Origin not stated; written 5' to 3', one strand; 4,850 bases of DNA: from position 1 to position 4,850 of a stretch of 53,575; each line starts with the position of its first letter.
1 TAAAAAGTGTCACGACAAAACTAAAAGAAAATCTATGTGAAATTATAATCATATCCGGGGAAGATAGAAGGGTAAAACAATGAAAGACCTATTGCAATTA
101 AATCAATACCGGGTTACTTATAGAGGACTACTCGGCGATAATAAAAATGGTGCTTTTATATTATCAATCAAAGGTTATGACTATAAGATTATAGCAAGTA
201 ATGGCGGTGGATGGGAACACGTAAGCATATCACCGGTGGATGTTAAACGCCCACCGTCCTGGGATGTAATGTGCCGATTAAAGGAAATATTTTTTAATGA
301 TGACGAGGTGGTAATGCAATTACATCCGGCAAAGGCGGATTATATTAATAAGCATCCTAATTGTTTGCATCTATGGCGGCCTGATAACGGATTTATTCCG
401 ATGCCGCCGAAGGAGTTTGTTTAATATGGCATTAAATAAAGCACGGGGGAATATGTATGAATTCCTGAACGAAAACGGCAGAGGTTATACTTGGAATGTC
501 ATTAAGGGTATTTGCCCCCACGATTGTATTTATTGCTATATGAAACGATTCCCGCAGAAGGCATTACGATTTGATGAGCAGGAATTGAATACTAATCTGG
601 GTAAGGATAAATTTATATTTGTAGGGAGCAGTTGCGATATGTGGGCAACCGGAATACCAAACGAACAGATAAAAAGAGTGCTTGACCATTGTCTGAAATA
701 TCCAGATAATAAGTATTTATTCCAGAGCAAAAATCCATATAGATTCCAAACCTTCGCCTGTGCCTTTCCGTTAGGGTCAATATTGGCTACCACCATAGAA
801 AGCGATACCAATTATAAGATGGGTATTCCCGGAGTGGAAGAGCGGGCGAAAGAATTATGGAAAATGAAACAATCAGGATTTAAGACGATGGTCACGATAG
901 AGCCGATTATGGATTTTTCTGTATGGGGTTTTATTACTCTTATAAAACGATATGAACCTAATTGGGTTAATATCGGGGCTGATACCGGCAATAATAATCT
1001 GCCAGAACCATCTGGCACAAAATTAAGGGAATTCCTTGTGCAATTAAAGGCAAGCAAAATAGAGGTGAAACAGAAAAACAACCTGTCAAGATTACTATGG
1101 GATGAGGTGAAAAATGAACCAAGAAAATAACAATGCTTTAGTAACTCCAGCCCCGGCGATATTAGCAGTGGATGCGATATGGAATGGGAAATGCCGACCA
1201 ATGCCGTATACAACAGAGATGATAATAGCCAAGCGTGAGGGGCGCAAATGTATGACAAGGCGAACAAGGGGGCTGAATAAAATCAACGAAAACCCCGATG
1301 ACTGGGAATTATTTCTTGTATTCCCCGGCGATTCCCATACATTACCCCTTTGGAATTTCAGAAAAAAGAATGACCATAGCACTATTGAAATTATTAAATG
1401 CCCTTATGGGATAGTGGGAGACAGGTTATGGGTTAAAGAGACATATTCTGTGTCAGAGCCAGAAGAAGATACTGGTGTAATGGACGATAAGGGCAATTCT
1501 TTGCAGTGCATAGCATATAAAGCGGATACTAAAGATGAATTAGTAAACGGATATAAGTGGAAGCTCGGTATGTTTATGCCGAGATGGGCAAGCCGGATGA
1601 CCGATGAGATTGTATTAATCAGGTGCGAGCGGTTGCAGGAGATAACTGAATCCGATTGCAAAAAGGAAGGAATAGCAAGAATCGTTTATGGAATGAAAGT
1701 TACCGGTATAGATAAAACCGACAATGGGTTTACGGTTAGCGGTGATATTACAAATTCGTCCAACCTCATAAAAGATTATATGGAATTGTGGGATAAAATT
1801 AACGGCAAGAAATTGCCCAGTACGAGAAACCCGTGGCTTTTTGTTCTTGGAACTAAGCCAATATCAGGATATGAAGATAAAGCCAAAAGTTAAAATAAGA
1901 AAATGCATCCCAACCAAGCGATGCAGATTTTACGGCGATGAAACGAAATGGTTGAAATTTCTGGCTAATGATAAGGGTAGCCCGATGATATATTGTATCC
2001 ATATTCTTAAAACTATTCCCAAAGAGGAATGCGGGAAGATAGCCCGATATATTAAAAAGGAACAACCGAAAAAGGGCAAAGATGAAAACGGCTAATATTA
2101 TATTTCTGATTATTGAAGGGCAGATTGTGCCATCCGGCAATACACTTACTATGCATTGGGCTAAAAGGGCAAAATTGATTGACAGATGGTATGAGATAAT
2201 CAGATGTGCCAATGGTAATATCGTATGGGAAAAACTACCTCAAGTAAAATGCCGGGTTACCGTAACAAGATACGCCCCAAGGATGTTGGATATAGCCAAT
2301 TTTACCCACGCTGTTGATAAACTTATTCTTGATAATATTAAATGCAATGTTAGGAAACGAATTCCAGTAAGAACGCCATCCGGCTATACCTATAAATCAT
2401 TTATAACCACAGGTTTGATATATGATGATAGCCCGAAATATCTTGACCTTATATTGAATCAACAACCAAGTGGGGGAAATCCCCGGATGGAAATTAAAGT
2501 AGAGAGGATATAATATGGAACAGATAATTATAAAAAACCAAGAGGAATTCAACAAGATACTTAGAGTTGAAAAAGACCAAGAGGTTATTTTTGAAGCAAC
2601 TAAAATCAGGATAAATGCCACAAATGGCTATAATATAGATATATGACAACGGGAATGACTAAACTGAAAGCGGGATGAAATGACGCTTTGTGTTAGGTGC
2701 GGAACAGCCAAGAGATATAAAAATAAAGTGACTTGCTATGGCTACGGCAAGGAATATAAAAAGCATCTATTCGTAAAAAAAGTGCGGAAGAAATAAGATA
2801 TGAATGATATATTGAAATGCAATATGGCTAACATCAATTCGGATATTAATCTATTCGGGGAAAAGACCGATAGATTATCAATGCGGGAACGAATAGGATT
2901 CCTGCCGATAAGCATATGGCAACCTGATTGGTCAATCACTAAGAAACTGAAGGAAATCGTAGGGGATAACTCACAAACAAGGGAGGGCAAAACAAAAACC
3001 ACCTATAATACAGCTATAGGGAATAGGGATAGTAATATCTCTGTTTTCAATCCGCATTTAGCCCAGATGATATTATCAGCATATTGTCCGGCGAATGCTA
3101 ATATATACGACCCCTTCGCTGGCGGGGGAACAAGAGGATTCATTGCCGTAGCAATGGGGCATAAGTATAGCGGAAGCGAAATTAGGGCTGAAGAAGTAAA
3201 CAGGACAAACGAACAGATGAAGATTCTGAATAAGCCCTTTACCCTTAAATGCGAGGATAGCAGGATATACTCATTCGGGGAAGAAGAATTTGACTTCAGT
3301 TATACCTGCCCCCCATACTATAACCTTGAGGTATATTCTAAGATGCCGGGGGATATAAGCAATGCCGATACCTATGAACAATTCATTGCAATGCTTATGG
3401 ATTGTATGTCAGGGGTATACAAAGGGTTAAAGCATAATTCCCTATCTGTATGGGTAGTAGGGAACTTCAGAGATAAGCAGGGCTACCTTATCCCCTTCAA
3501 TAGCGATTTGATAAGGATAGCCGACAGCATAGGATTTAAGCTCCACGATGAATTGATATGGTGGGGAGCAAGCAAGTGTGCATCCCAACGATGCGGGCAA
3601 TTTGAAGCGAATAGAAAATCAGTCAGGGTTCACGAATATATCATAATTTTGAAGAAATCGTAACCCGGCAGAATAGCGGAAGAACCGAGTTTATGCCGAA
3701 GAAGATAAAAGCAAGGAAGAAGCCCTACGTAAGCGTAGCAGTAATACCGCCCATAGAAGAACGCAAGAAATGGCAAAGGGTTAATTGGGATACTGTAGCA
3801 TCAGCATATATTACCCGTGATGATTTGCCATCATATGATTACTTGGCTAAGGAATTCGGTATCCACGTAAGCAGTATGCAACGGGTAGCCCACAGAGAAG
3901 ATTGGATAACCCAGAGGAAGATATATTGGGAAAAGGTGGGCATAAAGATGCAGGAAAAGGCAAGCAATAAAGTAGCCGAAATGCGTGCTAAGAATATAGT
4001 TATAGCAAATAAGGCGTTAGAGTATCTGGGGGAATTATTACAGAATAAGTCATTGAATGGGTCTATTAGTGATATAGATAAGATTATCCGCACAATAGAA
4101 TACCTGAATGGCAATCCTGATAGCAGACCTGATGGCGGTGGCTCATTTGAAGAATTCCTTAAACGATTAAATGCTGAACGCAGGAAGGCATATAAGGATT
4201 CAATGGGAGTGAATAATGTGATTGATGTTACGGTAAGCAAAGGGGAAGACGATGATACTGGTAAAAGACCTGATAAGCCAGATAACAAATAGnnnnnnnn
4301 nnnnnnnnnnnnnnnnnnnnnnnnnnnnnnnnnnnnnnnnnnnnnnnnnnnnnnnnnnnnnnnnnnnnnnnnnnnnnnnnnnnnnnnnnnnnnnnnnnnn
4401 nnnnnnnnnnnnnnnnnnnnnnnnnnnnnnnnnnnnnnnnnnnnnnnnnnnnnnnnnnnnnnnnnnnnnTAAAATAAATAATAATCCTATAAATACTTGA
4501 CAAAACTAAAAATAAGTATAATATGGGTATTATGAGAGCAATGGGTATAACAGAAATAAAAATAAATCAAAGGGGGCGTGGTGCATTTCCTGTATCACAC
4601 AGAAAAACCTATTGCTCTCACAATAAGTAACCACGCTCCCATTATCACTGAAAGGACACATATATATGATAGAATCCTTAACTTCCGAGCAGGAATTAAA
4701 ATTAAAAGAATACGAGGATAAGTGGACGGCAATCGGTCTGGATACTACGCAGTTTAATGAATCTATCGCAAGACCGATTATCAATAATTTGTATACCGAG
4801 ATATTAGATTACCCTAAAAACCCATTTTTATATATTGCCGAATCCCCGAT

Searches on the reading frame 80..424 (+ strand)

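Call 40: search_protein_families(library=phrogs, proteins=[window:80-424:+], max_evalue=0.00001)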
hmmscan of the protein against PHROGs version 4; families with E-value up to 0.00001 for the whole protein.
window:80-424:+ (114 aa): 1 family
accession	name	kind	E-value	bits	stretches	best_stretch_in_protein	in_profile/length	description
phrog_7839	-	unknown function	1.8e-22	80.9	1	37-113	57-132/136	-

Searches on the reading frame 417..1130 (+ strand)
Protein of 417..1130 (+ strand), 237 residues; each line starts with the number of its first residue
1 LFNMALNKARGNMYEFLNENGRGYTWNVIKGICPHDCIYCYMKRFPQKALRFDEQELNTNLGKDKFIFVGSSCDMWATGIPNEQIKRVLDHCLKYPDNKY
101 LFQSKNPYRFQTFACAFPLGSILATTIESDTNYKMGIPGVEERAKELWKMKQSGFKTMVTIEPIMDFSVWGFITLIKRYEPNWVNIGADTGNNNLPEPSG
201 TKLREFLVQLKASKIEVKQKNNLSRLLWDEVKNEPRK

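Call 40: search_protein_families(library=phrogs, proteins=[window:417-1130:+], max_evalue=0.00001)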
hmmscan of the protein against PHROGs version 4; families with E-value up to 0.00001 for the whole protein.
window:417-1130:+ (237 aa): 1 family
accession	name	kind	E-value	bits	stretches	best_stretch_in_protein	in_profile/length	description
phrog_2045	-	unknown function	9.1e-11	42.7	1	25-196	13-206/299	-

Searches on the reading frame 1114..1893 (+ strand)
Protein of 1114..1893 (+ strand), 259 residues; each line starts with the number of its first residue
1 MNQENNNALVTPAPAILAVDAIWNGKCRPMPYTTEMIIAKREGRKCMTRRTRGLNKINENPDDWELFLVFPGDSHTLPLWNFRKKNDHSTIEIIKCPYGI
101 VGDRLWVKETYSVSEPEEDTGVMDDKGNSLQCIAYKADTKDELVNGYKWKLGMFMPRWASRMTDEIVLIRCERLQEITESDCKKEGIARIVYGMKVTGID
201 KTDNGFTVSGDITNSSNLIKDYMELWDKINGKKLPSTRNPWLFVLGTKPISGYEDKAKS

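Call 40: search_protein_families(library=phrogs, proteins=[window:1114-1893:+], max_evalue=0.00001)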
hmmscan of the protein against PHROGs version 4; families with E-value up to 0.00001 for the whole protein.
window:1114-1893:+ (259 aa): 3 families
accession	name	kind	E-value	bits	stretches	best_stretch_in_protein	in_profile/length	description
phrog_874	-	unknown function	4.3e-41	142.1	1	26-256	66-263/277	-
phrog_27495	-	unknown function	2.1e-16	61.1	1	27-115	7-96/186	-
phrog_18361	-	unknown function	2.4e-08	35.6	1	155-245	1-81/92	-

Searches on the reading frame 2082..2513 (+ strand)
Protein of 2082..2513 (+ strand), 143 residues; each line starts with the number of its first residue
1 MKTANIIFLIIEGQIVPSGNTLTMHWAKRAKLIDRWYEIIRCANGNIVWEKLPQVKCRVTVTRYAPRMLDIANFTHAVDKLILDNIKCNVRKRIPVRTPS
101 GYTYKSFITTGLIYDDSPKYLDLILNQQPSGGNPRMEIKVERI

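Call 40: search_protein_families(library=phrogs, proteins=[window:2082-2513:+], max_evalue=0.00001)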
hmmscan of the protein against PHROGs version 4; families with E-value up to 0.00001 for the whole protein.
window:2082-2513:+ (143 aa): 1 family
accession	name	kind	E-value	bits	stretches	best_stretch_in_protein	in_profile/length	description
phrog_4632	-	DNA, RNA and nucleotide metabolism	1.7e-07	32.2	1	24-139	48-155/171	RusA-like Holliday junction resolvase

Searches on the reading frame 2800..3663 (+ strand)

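Call 40: search_protein_families(library=phrogs, proteins=[window:2800-3663:+], max_evalue=0.00001)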
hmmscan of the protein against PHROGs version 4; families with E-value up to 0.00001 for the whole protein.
window:2800-3663:+ (287 aa): 3 families
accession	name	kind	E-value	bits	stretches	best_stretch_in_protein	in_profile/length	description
phrog_12517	-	unknown function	6.7e-54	184.2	1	27-286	29-301/316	-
phrog_498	-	other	9.2e-38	131.1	1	55-286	336-596/633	DNA methyltransferase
phrog_18146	-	other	9.7e-09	35.6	1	83-129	53-100/452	DNA methyltransferase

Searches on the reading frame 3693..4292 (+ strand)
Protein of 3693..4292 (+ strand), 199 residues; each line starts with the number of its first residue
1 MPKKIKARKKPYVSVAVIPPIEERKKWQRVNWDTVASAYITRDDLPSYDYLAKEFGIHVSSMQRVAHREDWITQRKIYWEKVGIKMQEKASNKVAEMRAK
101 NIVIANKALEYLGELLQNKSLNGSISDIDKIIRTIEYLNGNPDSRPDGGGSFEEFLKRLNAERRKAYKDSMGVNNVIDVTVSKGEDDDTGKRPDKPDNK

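Call 15: search_protein_families(library=pfam, proteins=[window:3693-4292:+], max_evalue=0.01)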
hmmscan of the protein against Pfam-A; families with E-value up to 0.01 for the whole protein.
window:3693-4292:+ (199 aa): 1 family
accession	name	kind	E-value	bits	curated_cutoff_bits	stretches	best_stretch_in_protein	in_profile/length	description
PF13730.12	HTH_36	-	0.0066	16.7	25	0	46-64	26-44/55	Helix-turn-helix domain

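Call 16: search_protein_families(library=phrogs, proteins=[window:3693-4292:+], max_evalue=0.001)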
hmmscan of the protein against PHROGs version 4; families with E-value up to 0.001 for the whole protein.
window:3693-4292:+ (199 aa): 1 family
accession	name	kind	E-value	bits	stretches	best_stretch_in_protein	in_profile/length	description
phrog_32085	-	unknown function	0.00022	21.5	1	41-189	172-327/354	-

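Call 57: search_solved_structures(query=window:3693-4292:+, max_evalue=1)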
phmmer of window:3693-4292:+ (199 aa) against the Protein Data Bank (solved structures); distinct sequences matched with E-value up to 1: 0.

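Call 58: search_protein_families(library=ncbifam, proteins=[window:3693-4292:+], max_evalue=0.1)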
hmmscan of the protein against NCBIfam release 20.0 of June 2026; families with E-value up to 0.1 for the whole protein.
window:3693-4292:+ (199 aa): 1 family
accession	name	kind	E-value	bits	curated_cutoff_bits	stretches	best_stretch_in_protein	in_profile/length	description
NF008225.0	PRK10993.1-5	equivalog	0.071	12.3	654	1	23-91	58-127/311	omptin family outer membrane protease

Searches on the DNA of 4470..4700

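Call 19: search_rna_families(source=window, start=4470, end=4700, threshold=evalue, max_evalue=10)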
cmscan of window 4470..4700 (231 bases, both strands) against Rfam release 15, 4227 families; matches with E-value up to 10: 4.
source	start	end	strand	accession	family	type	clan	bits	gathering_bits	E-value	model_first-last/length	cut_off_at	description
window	4518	4636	+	RF00975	MIR845_2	Gene; miRNA;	-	19.1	80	0.35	1-131/131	no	MIR845_2 microRNA precursor family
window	4544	4642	+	RF01459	rliE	Gene; sRNA;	-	14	90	4.2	1-222/222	no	Listeria sRNA rliE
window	4637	4658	+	RF03543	Flavi_ISFV_repeat_Rb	Cis-reg;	CL00131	12.6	43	6.8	1-46/46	no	Insect-Specific Flavivirus 3' UTR repeats Rb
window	4586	4660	-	RF02173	SMAD5-AS1_1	Gene; lncRNA;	-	7.9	45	5.4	198-263/263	no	SMAD5 antisense RNA 1 conserved region 1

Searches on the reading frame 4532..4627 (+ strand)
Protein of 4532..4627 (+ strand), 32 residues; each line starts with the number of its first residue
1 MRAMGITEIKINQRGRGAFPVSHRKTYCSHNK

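Call 73: search_protein_families(library=phrogs, proteins=[window:4532-4627:+], max_evalue=1)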
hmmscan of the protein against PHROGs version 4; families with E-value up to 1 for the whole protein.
seq(32 aa): 0 families
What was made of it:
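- There is no PHROG match (call 73).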
